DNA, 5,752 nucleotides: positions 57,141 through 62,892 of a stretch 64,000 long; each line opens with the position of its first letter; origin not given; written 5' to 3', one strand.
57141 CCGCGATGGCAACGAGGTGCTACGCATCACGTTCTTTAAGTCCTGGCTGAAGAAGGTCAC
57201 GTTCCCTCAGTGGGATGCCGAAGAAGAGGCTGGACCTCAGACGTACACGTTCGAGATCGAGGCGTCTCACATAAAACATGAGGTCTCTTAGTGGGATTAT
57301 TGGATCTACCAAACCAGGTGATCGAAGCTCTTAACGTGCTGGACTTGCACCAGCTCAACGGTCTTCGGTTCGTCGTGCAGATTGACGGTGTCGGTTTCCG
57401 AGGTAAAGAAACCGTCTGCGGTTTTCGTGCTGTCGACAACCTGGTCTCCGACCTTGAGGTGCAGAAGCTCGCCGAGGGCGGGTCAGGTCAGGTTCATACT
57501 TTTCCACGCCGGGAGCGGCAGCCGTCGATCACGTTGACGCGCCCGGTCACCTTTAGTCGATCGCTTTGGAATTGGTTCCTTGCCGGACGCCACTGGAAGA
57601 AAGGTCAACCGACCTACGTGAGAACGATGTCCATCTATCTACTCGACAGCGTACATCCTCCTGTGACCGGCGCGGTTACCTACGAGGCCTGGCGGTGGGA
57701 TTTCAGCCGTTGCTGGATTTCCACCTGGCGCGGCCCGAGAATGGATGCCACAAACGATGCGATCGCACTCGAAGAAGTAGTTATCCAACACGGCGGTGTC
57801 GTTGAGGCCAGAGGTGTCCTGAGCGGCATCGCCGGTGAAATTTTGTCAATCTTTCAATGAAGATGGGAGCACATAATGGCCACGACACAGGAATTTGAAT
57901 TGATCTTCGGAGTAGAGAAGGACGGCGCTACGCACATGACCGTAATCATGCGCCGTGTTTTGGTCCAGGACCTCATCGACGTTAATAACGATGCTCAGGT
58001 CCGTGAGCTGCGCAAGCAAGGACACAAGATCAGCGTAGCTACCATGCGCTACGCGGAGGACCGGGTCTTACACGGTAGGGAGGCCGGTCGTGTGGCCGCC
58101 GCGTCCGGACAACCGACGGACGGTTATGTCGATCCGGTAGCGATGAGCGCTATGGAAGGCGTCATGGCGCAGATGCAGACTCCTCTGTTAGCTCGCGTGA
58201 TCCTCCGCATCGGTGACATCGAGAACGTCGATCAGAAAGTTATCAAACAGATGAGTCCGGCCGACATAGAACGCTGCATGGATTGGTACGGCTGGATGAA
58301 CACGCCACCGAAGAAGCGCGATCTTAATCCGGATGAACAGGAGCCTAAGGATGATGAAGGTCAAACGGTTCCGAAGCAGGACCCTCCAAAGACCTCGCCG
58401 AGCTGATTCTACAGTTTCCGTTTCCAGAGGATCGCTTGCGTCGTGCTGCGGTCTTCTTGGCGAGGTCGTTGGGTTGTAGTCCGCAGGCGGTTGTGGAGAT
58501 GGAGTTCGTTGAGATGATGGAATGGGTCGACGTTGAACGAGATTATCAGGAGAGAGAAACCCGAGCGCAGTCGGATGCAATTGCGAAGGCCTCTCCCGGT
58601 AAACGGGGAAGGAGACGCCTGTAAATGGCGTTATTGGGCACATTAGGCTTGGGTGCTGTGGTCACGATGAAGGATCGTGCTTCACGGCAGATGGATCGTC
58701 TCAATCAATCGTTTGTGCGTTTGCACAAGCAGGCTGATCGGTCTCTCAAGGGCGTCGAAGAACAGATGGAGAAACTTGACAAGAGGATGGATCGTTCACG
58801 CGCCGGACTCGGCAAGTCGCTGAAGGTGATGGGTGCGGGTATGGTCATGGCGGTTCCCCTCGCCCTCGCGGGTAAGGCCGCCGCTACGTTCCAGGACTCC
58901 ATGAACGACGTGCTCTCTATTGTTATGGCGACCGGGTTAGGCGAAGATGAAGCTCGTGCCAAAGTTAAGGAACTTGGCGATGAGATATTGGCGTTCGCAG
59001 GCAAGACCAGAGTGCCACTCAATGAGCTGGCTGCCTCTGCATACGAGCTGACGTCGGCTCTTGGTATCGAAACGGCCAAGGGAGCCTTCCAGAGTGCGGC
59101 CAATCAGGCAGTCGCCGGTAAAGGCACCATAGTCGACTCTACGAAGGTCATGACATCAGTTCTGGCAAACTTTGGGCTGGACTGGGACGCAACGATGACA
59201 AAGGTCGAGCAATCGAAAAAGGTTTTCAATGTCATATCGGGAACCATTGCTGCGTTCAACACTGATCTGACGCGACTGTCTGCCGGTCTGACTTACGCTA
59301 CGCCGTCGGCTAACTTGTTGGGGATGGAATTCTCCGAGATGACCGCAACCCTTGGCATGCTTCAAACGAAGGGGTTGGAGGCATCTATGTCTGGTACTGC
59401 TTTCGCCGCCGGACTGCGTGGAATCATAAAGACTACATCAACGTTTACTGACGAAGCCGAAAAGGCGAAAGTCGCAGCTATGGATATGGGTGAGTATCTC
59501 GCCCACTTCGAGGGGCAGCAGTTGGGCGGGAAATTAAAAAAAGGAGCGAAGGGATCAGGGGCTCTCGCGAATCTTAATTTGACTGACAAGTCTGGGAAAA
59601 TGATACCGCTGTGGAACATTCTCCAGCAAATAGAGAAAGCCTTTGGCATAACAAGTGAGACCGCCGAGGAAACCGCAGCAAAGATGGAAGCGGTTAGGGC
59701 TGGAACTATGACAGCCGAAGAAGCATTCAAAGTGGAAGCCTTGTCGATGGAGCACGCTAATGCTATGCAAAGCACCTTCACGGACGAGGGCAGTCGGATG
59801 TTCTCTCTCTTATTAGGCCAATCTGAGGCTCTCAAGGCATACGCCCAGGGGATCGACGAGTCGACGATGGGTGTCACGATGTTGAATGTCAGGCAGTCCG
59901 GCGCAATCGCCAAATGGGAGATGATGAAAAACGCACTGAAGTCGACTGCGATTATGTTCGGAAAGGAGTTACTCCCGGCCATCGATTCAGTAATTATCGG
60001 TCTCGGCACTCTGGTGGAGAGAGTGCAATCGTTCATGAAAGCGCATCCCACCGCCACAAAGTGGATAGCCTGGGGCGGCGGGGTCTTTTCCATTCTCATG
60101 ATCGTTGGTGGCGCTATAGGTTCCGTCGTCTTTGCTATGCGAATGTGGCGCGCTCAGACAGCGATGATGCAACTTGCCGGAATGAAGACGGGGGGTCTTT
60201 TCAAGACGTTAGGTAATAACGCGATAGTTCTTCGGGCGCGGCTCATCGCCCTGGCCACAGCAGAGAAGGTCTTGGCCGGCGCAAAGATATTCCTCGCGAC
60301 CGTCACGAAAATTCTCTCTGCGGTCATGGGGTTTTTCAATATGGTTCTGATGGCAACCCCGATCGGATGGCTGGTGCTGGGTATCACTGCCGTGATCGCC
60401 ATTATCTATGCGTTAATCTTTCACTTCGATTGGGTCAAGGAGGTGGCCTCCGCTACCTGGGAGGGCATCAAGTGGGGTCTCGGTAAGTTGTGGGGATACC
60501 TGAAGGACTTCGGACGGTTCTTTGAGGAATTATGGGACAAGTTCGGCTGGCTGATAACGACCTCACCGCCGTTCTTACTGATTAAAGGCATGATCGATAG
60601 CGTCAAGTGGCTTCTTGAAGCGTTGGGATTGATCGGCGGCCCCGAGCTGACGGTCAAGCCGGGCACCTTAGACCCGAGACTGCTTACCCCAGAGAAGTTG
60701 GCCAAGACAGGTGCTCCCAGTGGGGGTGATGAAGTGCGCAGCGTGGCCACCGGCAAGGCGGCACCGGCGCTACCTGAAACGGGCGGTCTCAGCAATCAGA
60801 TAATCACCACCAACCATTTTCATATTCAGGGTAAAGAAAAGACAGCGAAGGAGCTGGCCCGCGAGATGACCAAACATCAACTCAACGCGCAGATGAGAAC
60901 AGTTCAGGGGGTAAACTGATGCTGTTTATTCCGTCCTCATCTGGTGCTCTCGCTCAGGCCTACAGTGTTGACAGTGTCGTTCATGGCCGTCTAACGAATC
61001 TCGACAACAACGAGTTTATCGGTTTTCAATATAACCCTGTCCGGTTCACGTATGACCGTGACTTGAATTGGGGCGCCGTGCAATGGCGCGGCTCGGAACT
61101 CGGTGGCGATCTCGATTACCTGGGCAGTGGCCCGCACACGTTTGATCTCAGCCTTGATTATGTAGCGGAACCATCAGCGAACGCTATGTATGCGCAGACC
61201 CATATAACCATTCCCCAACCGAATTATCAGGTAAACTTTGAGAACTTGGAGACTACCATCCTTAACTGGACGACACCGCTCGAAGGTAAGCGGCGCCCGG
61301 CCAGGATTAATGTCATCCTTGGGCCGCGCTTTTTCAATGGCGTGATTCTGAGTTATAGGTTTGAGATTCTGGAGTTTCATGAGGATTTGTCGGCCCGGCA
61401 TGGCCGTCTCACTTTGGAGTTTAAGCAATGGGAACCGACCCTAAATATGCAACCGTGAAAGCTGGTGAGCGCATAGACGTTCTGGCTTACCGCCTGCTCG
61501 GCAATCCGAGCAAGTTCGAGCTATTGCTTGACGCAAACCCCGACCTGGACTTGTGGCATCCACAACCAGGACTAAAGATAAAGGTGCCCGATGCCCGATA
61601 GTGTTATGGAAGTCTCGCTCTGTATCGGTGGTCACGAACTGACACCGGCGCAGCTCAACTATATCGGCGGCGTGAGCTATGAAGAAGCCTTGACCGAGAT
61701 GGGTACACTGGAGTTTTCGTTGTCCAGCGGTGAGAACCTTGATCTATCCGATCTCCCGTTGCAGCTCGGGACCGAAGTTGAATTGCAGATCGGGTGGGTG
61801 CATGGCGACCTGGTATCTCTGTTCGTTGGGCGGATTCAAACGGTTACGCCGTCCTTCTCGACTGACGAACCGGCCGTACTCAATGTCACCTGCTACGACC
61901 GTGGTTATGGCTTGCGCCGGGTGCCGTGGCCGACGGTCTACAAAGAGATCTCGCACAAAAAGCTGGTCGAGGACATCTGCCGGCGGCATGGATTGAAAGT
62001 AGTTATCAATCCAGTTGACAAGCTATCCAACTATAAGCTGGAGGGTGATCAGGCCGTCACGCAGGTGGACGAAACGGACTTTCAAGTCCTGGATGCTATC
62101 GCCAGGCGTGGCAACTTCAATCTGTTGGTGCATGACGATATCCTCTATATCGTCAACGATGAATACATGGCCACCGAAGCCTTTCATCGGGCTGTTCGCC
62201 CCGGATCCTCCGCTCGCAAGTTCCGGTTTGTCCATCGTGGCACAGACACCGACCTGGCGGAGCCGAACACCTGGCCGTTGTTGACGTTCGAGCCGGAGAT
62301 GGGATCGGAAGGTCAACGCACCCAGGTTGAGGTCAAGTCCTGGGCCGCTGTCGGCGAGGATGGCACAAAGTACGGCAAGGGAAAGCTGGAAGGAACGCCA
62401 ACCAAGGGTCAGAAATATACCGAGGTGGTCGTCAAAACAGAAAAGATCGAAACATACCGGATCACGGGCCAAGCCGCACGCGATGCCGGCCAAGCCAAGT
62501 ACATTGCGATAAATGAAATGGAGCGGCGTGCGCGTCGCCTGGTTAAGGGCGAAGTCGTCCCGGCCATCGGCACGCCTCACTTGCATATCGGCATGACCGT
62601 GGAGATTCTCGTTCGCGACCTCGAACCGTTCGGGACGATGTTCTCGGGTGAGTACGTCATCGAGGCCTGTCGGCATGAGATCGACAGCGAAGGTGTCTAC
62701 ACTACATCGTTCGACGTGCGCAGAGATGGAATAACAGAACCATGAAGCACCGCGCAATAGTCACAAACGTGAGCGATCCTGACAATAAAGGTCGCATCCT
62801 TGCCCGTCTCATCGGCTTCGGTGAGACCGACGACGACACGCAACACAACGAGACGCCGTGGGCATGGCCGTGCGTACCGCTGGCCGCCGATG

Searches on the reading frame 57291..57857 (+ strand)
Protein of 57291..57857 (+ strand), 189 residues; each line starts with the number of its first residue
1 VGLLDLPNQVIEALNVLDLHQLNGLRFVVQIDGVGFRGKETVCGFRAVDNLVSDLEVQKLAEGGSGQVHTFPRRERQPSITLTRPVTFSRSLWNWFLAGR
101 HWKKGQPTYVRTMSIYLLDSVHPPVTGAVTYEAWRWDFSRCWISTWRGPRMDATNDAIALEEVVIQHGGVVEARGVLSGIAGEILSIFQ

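Call 32: search_protein_families(library=phrogs, proteins=[window:57291-57857:+], max_evalue=0.001)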
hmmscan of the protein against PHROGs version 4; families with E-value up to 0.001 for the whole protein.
window:57291-57857:+ (189 aa): 1 family
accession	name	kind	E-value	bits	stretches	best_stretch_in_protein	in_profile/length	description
phrog_4542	-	tail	5.9e-10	39.9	1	26-182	30-190/214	tail tube protein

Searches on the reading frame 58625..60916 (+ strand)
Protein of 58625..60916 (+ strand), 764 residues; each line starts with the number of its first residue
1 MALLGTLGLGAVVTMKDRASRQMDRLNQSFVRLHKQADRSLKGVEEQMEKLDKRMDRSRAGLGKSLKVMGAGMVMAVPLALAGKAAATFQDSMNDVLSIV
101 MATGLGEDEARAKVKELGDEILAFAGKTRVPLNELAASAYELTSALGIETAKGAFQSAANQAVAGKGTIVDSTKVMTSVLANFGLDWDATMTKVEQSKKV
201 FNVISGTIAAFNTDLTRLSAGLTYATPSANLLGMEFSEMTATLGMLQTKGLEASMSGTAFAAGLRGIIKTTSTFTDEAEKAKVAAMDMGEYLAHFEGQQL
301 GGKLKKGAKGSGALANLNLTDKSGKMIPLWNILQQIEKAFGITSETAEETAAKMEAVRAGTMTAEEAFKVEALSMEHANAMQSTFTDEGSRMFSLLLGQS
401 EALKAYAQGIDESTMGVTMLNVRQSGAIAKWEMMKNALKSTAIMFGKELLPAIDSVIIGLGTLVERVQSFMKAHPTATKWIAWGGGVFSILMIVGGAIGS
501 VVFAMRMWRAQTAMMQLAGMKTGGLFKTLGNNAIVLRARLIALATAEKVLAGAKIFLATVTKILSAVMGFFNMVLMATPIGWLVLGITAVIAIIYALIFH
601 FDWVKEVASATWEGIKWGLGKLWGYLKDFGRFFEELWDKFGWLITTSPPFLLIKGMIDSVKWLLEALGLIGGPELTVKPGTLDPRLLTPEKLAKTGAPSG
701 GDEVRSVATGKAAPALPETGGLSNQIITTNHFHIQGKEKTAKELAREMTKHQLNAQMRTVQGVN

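Call 32: search_protein_families(library=phrogs, proteins=[window:58625-60916:+], max_evalue=0.001)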
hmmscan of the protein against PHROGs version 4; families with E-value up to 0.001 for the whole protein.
window:58625-60916:+ (764 aa): 14 families
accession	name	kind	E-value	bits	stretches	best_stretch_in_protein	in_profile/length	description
phrog_28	-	tail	5.8e-57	195.1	1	18-756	204-764/1228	tail length tape measure protein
phrog_1533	-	tail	2.3e-31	109.3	1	17-597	179-668/1688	tail length tape measure protein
phrog_1293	-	tail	3e-26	92.6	1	21-598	112-624/1424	tail length tape measure protein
phrog_167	-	tail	1.1e-24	87.3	1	18-581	222-703/1555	tail length tape measure protein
phrog_1272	-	tail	4.5e-24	85.3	1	20-646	188-718/1606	tail length tape measure protein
phrog_4704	-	tail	4.7e-24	86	1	19-361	147-451/625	tail length tape measure protein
phrog_991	-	tail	1e-21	77.3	2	9-350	215-556/1966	tail length tape measure protein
phrog_58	-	tail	4e-17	62.9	1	25-646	217-675/1544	tail length tape measure protein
phrog_5218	-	unknown function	4e-12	46.1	1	18-598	156-660/1599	-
phrog_9696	-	tail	1.4e-11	44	1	20-273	11-255/1415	tail length tape measure protein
phrog_8462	-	tail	2e-07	31.2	1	365-644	160-379/672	tail length tape measure protein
phrog_5493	-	tail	2.8e-07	30.2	1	28-340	14-277/1102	tail length tape measure protein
phrog_17727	-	tail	5.2e-05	23.4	1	335-508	38-208/443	tail length tape measure protein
phrog_971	-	lysis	0.00019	21.2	1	239-632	173-573/1338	endolysin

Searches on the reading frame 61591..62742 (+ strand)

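Call 33: search_protein_families(library=phrogs, proteins=[window:61591-62742:+], max_evalue=0.001)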
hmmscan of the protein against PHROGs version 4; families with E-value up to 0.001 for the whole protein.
window:61591-62742:+ (384 aa): 4 families
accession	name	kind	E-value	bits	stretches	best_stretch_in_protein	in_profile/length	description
phrog_52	-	tail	1.4e-14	54.9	1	39-379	228-514/677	tail protein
phrog_196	-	tail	9e-09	35.4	1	59-196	148-285/536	baseplate hub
phrog_20686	-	unknown function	2.9e-05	25.3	1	327-382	58-107/135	-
phrog_4930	-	tail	7.6e-05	23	1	51-193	45-175/319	baseplate hub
